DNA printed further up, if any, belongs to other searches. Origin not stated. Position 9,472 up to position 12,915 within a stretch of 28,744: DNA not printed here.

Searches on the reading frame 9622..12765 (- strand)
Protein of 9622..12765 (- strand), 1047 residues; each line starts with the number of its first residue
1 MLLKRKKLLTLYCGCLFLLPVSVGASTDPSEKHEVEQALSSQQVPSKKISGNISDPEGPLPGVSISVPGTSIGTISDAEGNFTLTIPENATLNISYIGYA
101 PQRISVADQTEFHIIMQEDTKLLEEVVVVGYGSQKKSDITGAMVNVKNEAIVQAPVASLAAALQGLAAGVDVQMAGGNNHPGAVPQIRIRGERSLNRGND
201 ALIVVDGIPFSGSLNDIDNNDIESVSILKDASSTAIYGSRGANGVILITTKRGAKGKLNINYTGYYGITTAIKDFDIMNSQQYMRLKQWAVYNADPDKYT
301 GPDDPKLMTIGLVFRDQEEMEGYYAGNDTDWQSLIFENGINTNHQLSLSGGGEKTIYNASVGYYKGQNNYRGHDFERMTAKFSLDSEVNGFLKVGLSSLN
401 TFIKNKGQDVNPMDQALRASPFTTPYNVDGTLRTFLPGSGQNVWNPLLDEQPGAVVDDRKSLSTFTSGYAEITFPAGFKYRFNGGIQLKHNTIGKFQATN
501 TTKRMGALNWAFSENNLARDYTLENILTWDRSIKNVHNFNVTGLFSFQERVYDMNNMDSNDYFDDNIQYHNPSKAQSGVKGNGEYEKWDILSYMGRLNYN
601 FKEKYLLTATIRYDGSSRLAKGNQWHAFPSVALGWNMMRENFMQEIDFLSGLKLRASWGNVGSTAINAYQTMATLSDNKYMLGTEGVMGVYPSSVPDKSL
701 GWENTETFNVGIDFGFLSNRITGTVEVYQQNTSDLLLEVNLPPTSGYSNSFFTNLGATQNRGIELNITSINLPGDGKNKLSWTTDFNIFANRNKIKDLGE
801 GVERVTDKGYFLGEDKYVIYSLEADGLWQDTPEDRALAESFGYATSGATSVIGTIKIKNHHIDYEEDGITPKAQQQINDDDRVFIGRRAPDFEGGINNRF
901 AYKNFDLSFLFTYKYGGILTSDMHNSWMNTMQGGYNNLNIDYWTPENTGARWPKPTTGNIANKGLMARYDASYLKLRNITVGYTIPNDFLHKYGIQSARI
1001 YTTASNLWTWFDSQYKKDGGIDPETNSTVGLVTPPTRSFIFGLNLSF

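Call 3: search_protein_families(library=pfam, proteins=[window:9622-12765:-])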
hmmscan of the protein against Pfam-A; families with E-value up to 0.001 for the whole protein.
window:9622-12765:- (1047 aa): 4 families
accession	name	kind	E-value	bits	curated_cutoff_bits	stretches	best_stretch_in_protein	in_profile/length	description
PF13715.12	CarbopepD_reg_2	-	2.9e-19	69.3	32.2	1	49-128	1-88/88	CarboxypepD_reg-like domain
PF07715.20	Plug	-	1.6e-17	64.4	23.9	1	136-245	2-107/107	TonB-dependent Receptor Plug Domain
PF00593.30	TonB_dep_Rec_b-barrel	-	7e-16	59.6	27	1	421-988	23-426/436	TonB dependent receptor-like, beta-barrel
PF13620.12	CarboxypepD_reg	-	4.9e-09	36.9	32.3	1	49-105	2-65/82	Carboxypeptidase regulatory-like domain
